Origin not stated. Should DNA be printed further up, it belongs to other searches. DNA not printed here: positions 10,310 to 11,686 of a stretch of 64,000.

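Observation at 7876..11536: Orphan CydA-like heme protein plus diheme cytochrome c embedded in a glycan operon, with no cydB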

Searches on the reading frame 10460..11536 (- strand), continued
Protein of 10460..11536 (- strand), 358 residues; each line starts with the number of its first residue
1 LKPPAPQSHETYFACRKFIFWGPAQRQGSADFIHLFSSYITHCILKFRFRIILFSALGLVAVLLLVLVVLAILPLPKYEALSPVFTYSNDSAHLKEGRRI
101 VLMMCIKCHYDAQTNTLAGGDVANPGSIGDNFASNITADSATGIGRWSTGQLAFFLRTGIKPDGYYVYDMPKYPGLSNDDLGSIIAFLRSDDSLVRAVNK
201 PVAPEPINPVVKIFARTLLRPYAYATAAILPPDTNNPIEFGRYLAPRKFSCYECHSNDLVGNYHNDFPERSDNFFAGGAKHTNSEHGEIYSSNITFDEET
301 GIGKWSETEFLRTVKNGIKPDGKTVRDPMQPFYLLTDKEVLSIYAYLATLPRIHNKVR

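Call 46: find_encoding_contigs(protein=P0346, flank=10000, max_places=1)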
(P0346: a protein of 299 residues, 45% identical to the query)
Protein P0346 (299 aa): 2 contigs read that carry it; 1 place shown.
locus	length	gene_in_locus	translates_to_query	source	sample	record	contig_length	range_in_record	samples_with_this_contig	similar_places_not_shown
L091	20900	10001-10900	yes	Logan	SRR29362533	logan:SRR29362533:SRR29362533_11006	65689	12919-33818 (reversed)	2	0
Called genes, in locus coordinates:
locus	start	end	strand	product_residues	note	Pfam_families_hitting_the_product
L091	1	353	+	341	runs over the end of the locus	PF08545:ACP_syn_III, PF08541:ACP_syn_III_C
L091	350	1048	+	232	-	PF00535:Glycos_transf_2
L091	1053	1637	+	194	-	PF13302:Acetyltransf_3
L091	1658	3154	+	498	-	PF02310:B12-binding, PF04055:Radical_SAM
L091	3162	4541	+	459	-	PF02310:B12-binding, PF04055:Radical_SAM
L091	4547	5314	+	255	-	PF05118:Asp_Arg_Hydrox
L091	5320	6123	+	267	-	-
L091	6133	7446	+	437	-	PF02310:B12-binding (weak)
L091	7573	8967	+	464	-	PF02310:B12-binding, PF04055:Radical_SAM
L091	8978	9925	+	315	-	PF03706:LPG_synthase_TM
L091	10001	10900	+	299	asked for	PF00034:Cytochrom_C (faint), PF13442:Cytochrome_CBB3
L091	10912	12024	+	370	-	PF13472:Lipase_GDSL_2 (weak)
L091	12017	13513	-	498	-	-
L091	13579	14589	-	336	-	PF00685:Sulfotransfer_1 (weak), PF13469:Sulfotransfer_3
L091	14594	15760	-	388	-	PF05935:Arylsulfotrans (faint), PF14269:Arylsulfotran_2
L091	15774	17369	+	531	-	-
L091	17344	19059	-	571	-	-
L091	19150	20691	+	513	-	PF02310:B12-binding, PF04055:Radical_SAM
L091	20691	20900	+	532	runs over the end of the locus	PF02310:B12-binding, PF04055:Radical_SAM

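Call 56: search_protein_families(library=pfam, proteins=[L089:10975-12009:+, L089:12024-12935:+, L091:10912-12024:+], max_evalue=0.01)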
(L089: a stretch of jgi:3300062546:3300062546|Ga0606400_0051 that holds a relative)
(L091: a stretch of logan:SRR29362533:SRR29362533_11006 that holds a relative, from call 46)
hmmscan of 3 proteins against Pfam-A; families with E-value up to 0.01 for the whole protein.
L089:10975-12009:+ (344 aa): 2 families
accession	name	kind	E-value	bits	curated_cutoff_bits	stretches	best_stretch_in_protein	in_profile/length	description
PF09147.15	CarA_N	-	0.0021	18.4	21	1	195-259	42-102/199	Carbapenam-3-carboxylate synthase, N-terminal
PF13472.12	Lipase_GDSL_2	-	0.0023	18.9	32.9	0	96-175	2-86/178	GDSL-like Lipase/Acylhydrolase family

L089:12024-12935:+ (303 aa): 0 families

L091:10912-12024:+ (370 aa): 1 family
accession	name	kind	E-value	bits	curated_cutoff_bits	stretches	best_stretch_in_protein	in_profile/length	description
PF13472.12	Lipase_GDSL_2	-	1e-07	33.1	32.9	1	138-353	1-177/178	GDSL-like Lipase/Acylhydrolase family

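Call 58: find_encoding_contigs(protein=P0324, flank=10000, max_places=1)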
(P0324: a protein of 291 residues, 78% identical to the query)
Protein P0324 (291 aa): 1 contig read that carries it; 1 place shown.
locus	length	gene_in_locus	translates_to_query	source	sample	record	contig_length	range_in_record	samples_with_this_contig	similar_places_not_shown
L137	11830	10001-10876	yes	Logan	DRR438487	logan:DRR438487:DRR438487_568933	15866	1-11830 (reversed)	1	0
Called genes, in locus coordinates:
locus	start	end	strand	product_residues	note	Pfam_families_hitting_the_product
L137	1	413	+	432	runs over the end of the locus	PF00005:ABC_tran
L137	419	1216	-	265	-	PF22814:WelO5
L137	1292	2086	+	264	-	PF05721:PhyH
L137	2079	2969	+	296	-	PF05721:PhyH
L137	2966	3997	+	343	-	PF05721:PhyH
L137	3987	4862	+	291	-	PF05721:PhyH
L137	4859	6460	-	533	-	PF02310:B12-binding, PF04055:Radical_SAM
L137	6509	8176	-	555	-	-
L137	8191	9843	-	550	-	-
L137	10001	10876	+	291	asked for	PF00034:Cytochrom_C (faint), PF13442:Cytochrome_CBB3 (faint)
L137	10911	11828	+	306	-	?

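Call 59: find_encoding_contigs(protein=P0332, flank=10000, max_places=1)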
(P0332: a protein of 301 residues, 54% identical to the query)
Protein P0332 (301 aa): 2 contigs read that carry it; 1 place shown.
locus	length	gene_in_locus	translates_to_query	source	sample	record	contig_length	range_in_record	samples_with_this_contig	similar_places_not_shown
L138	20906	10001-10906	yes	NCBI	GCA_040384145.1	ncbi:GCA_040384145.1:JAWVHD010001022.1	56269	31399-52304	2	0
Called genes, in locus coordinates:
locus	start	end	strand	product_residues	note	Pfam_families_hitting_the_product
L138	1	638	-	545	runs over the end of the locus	PF00795:CN_hydrolase, PF02540:NAD_synthase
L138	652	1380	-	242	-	PF13568:OMP_b-brl_2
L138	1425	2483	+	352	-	PF25594:GldB_lipo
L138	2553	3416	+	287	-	-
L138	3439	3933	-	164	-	PF08534:Redoxin, PF00578:AhpC-TSA, PF00085:Thioredoxin (weak)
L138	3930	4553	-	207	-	PF00719:Pyrophosphatase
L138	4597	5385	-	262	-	PF04536:TPM_phosphatase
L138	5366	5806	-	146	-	PF04536:TPM_phosphatase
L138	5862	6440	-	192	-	PF04011:LemA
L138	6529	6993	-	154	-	PF05163:DinB (weak), PF12867:DinB_2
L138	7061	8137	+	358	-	PF00266:Aminotran_5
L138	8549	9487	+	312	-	PF03706:LPG_synthase_TM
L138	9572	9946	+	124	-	-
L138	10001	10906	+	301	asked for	PF00034:Cytochrom_C (faint), PF13442:Cytochrome_CBB3 (faint)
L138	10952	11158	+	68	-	-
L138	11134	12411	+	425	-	PF01654:Cyt_bd_oxida_I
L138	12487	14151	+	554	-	-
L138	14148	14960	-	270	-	PF04116:FA_hydroxylase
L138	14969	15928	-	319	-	-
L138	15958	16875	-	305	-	PF04794:YdjC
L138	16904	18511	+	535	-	-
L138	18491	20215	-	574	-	-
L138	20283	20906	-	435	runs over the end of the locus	PF00005:ABC_tran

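Call 60: find_encoding_contigs(protein=P0345, flank=10000, max_places=1)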
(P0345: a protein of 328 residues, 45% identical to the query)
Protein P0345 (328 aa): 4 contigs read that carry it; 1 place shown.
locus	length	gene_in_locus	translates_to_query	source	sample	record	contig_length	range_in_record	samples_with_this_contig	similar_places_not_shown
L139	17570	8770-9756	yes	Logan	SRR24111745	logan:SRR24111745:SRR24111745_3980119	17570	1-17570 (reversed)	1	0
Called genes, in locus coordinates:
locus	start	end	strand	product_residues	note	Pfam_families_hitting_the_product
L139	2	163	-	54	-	?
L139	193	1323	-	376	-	PF00155:Aminotran_1_2 (weak), PF01041:DegT_DnrJ_EryC1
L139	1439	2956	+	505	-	PF00501:AMP-binding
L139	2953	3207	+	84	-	-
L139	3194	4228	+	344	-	PF08545:ACP_syn_III, PF08541:ACP_syn_III_C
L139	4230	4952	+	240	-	PF00535:Glycos_transf_2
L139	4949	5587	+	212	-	-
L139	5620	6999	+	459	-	PF02310:B12-binding, PF04055:Radical_SAM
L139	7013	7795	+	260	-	PF05118:Asp_Arg_Hydrox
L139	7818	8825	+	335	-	PF03706:LPG_synthase_TM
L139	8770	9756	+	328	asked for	PF13442:Cytochrome_CBB3 (faint), PF00034:Cytochrom_C (faint)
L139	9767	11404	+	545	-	-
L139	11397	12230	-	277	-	PF04116:FA_hydroxylase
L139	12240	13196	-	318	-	-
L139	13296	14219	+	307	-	PF00535:Glycos_transf_2, PF10111:Glyco_tranf_2_2 (weak)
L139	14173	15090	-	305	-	PF04794:YdjC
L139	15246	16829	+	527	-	-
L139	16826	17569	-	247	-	?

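Call 80: predict_structure(alignment_id=A5)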
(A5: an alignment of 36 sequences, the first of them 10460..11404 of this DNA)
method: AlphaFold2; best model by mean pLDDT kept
length: 314 residues; sequences in the alignment: 36
mean_pLDDT: 92.8   pTM: 0.89
mean pLDDT of the five models: 92.8, 92.4, 92.3, 91.7, 91.2
residues with pLDDT >= 90: 241; 70-90: 64; 50-70: 9; < 50: 0
segments of 3 or more residues with pLDDT < 50: none
pLDDT, mean of each block of 10 residues (from residue 1): 90 97 94 96 97 97 95 92 83 97 98 96 89 97 98 91 87 89 95 98 91 71 84 91 92 97 98 96 92 98 97 82
secondary structure, 60 per line:
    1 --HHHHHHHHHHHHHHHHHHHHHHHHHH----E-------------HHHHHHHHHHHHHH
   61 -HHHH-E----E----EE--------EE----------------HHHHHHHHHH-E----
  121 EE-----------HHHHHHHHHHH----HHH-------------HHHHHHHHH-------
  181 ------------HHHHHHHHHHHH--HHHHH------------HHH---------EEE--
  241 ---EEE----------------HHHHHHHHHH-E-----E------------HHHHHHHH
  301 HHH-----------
elements in order: H3-28 H47-60 H62-65 H105-114 H134-144 H165-173 H193-204 H207-211 E236-238 E244-246 H263-272 H293-303

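Call 82: fold_search(model_id=the predicted structure, library=pdb)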
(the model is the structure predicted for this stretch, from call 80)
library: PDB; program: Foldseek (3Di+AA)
matches with E <= 10: 112; with E <= 0.001: 5
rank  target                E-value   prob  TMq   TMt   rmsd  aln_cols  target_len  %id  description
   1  8jej_C                7.7e-14  1.00  0.62  0.48   5.0       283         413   25  Cryo-EM Structure of Na-dithionite Reduced Membrane-bound Fructose Dehydrogenase from Gluconobacter japonicus (released 2023-10-25)
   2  8gy2_B                1.3e-11  1.00  0.66  0.49   4.3       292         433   24  Cryo-EM Structure of Membrane-Bound Alcohol Dehydrogenase from Gluconobacter oxydans (released 2023-08-02)
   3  8gy3_A                1.8e-11  1.00  0.56  0.42   7.5       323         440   21  Cryo-EM Structure of Membrane-Bound Aldehyde Dehydrogenase from Gluconobacter oxydans (released 2023-08-02)
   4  7w2j_C                6.0e-11  1.00  0.61  0.47   5.0       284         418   24  Cryo-EM Structure of Membrane-bound Fructose Dehydrogenase from Gluconobacter japonicus (released 2022-11-30)
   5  9jqa_C                4.9e-05  1.00  0.31  0.35   3.2       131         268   25  Cryo-EM Structure of Fructose Dehydrogenase Variant from Gluconobacter japonicus Truncating Heme 1c and C-Terminal Hyd (released 2025-08-06)
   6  1izl_0                1.5e-01  0.66  0.22  0.53   5.0       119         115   16  Crystal Structure of Photosystem II (released 2003-01-14)
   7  1w5c_T                1.9e-01  0.75  0.21  0.46   4.0       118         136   14  Photosystem II from Thermosynechococcus elongatus (released 2004-12-21)
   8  1w2l                  2.7e-01  0.60  0.18  0.50   6.7       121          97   16  Cytochrome c domain of caa3 oxygen oxidoreductase (released 2005-01-19)
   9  1f1c_A                2.7e-01  0.60  0.20  0.45   4.7       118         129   14  CRYSTAL STRUCTURE OF CYTOCHROME C549 (released 2001-08-08)
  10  7eda_V                2.8e-01  0.47  0.21  0.44   7.5       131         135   12  Structure of monomeric photosystem II (released 2021-07-07)
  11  1s5l_V                2.8e-01  0.30  0.19  0.38   8.5       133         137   14  Architecture of the photosynthetic oxygen evolving center (released 2004-02-24)
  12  1izl_V                3.8e-01  0.44  0.23  0.49   7.1       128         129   16  Crystal Structure of Photosystem II (released 2003-01-14)
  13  1e29                  4.3e-01  0.35  0.23  0.47  11.2       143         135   15  PSII associated cytochrome C549 from Synechocystis sp. (released 2001-05-04)
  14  4lji_A                6.2e-01  0.44  0.24  0.50  13.0       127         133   17  Crystal structure at 1.5 angstrom resolution of the PsbV2 cytochrome from the cyanobacterium thermosynechococcus elong (released 2013-08-28)
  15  6ecj_A                6.2e-01  0.28  0.18  0.47   8.7       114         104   19  Human cytochrome c G41T (released 2019-08-14)
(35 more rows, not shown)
